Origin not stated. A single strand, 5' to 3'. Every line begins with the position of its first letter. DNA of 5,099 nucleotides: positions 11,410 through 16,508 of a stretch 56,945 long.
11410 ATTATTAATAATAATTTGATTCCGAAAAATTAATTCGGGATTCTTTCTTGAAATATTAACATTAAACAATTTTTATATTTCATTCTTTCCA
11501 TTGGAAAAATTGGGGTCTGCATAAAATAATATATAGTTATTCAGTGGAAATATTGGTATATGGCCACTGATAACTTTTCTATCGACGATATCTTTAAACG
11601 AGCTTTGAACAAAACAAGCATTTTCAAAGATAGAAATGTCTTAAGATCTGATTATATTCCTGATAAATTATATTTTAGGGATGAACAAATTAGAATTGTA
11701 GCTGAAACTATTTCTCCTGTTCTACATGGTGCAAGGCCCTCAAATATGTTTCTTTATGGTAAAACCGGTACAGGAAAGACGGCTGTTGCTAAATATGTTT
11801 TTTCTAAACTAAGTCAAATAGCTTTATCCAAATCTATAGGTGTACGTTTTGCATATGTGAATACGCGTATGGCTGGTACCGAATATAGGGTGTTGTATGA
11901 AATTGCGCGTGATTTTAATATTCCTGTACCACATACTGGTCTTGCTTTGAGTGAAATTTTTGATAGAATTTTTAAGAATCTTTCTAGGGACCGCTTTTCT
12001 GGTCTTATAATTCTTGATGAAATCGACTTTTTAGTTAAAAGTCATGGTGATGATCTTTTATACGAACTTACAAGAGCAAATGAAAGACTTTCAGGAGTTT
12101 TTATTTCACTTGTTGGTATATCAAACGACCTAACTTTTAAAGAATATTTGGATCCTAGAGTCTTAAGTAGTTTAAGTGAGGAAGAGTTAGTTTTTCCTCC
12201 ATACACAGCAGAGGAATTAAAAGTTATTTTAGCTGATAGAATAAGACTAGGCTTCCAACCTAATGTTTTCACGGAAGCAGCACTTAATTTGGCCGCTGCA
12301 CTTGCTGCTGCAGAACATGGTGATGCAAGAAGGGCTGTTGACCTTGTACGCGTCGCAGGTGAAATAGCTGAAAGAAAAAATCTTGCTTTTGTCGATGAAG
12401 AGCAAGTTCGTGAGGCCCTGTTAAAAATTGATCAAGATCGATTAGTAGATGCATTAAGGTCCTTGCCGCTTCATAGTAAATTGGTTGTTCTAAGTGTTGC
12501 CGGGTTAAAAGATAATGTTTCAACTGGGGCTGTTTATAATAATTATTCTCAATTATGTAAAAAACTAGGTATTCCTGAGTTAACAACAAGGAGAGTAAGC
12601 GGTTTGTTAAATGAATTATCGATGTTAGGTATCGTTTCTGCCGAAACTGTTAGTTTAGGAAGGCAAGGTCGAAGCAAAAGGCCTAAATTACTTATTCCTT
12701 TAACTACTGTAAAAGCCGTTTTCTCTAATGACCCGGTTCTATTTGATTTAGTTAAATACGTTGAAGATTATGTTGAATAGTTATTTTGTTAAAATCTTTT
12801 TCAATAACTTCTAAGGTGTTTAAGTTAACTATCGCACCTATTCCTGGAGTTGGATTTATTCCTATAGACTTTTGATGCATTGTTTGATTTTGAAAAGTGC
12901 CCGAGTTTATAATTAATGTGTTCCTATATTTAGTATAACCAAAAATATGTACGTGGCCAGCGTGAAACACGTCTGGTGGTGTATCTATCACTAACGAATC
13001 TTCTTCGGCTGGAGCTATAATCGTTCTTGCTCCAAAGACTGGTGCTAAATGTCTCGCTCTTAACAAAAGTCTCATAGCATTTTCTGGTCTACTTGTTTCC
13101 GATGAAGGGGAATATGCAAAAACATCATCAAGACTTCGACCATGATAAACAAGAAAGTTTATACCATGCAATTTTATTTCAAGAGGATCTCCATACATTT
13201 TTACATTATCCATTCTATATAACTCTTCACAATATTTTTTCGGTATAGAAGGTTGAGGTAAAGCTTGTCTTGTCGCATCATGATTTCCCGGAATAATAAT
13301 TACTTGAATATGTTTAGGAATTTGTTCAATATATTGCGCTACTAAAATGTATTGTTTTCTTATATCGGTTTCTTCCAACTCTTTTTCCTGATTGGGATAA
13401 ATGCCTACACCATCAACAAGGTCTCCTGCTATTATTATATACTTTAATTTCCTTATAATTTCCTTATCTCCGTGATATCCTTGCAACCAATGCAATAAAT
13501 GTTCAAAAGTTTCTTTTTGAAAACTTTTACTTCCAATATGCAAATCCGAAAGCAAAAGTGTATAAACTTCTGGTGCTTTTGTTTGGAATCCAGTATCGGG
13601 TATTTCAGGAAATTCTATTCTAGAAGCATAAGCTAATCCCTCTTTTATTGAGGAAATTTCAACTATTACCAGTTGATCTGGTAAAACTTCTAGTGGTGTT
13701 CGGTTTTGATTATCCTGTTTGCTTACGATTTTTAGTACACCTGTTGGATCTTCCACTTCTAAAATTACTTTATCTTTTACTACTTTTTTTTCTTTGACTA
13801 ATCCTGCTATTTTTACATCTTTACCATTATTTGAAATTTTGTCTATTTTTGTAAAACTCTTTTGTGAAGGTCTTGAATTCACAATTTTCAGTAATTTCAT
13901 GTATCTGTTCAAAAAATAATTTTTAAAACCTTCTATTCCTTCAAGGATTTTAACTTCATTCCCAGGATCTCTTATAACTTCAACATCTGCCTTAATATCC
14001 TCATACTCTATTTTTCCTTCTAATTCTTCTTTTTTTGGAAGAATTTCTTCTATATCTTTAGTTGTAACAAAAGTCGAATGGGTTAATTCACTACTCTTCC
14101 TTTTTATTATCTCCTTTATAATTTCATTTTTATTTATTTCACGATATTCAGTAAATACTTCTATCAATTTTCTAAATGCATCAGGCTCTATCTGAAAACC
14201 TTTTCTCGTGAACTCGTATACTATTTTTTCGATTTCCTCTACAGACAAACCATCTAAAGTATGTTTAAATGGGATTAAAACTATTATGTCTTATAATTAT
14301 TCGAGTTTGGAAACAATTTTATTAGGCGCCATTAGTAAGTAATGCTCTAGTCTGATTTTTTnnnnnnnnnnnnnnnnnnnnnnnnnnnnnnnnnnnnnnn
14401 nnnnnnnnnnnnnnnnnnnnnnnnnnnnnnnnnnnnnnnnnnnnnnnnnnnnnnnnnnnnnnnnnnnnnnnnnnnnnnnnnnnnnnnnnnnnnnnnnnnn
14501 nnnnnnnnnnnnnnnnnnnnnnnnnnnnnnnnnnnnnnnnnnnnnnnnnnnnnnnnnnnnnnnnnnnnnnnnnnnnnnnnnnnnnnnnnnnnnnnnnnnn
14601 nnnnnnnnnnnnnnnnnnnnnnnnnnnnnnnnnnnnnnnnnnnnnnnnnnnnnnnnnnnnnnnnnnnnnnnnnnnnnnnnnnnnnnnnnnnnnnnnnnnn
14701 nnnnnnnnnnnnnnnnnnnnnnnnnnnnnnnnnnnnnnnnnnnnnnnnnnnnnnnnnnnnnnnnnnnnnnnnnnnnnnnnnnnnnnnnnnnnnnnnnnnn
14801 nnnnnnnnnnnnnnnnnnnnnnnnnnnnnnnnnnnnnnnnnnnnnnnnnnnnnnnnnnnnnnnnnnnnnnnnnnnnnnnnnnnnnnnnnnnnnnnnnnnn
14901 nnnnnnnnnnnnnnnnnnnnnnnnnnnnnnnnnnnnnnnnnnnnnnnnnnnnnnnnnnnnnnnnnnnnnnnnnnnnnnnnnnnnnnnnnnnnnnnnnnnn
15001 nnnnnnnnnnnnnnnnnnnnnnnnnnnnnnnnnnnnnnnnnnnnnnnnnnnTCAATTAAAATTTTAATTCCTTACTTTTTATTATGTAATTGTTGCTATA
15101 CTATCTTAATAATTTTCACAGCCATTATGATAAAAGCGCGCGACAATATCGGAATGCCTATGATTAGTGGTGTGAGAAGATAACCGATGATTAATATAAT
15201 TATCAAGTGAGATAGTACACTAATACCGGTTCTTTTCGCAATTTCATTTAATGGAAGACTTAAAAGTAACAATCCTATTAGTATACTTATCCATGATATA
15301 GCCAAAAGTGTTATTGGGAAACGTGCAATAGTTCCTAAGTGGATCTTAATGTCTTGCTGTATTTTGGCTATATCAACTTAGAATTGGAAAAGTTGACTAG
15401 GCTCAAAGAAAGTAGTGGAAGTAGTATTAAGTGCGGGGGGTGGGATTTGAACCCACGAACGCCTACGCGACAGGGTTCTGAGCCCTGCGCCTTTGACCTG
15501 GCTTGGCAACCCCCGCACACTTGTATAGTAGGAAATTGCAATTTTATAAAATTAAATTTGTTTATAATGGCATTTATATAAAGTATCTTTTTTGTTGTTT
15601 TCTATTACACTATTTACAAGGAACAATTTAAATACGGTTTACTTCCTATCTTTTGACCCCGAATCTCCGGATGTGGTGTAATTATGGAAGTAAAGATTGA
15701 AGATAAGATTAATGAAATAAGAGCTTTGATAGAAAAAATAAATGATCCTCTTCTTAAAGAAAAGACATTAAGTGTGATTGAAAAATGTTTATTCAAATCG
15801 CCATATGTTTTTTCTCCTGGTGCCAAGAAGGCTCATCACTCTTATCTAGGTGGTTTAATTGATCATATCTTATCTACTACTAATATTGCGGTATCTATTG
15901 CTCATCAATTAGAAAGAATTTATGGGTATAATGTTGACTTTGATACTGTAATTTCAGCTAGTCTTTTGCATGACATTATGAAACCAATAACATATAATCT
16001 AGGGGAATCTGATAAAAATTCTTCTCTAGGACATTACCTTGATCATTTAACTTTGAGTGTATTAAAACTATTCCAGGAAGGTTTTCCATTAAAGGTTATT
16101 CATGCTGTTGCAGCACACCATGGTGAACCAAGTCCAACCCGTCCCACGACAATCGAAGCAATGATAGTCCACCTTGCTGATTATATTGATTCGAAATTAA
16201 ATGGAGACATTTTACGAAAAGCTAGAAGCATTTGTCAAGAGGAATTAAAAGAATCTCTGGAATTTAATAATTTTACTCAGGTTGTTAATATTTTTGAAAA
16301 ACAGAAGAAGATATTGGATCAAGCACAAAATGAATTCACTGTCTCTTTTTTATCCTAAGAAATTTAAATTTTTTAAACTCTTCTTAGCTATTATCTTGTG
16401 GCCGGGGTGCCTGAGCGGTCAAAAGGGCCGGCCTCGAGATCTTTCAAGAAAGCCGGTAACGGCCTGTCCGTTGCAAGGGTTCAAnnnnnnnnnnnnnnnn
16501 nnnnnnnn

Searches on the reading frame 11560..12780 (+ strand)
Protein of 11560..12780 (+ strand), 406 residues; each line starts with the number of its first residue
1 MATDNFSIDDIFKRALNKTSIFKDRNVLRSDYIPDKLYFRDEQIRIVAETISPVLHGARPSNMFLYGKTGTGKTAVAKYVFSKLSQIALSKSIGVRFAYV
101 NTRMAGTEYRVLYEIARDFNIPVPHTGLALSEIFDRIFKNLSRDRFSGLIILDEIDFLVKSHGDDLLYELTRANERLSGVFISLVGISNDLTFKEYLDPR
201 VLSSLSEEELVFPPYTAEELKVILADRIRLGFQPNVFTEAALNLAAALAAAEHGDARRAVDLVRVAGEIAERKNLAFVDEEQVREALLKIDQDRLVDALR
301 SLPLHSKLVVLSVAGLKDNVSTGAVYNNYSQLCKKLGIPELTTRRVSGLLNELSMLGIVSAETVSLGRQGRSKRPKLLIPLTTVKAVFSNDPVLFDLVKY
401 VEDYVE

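Call 9: search_protein_families(library=pfam, proteins=[window:11560-12780:+], max_evalue=0.001)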
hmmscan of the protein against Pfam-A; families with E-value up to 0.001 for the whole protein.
window:11560-12780:+ (406 aa): 9 families
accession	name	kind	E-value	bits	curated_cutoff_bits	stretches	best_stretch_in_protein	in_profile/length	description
PF09079.17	Cdc6_C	-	7.1e-22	77.6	25.1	1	297-385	1-94/96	CDC6, C terminal winged helix domain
PF22703.2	Cdc6_lid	-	1.1e-17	64.1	27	1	223-286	3-66/68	Cdc6 AAA+ ATPase-type lid domain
PF13401.12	AAA_22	-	2.8e-12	47.5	27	1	61-187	6-123/130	AAA domain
PF13191.12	AAA_16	-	1.8e-09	38.7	32.6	1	36-176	1-161/167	AAA ATPase domain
PF22606.2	Cdc6-ORC-like_ATPase_lid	-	2.5e-09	37.3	27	1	215-271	1-57/60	Cdc6/ORC-like, ATPase lid domain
PF00004.35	AAA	-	4.3e-06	27.7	21.2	1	63-175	1-93/131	ATPase family associated with various cellular activities (AAA)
PF01637.24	ATPase_2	-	2e-05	25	33.2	1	55-177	15-142/225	ATPase domain predominantly from Archaea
PF00270.35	DEAD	-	0.00038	20.7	26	0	48-81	5-35/167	DEAD/DEAH box helicase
PF05673.19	DUF815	-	0.00053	19.7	23.8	1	35-87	28-80/249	Protein of unknown function (DUF815)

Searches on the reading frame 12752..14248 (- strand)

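Call 9: search_protein_families(library=pfam, proteins=[window:12752-14248:-], max_evalue=0.001)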
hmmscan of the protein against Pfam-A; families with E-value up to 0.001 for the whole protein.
window:12752-14248:- (498 aa): 3 families
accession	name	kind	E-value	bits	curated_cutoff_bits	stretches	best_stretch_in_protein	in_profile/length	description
PF04042.21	DNA_pol_E_B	-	4.4e-25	88.8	29.1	1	232-431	3-202/210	DNA polymerase alpha/epsilon subunit B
PF00149.33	Metallophos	-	8.1e-13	49.7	21.5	1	231-435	4-190/191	Calcineurin-like phosphoesterase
PF12850.12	Metallophos_2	-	5.5e-07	30.2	27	1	262-460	20-143/154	Calcineurin-like phosphoesterase superfamily domain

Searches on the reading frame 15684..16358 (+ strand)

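Call 9: search_protein_families(library=pfam, proteins=[window:15684-16358:+], max_evalue=0.001)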
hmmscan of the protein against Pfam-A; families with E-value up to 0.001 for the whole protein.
window:15684-16358:+ (224 aa): 1 family
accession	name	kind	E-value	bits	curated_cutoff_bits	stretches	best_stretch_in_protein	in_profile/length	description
PF01966.28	HD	-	4.5e-16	59.6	22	1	59-169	2-114/116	HD domain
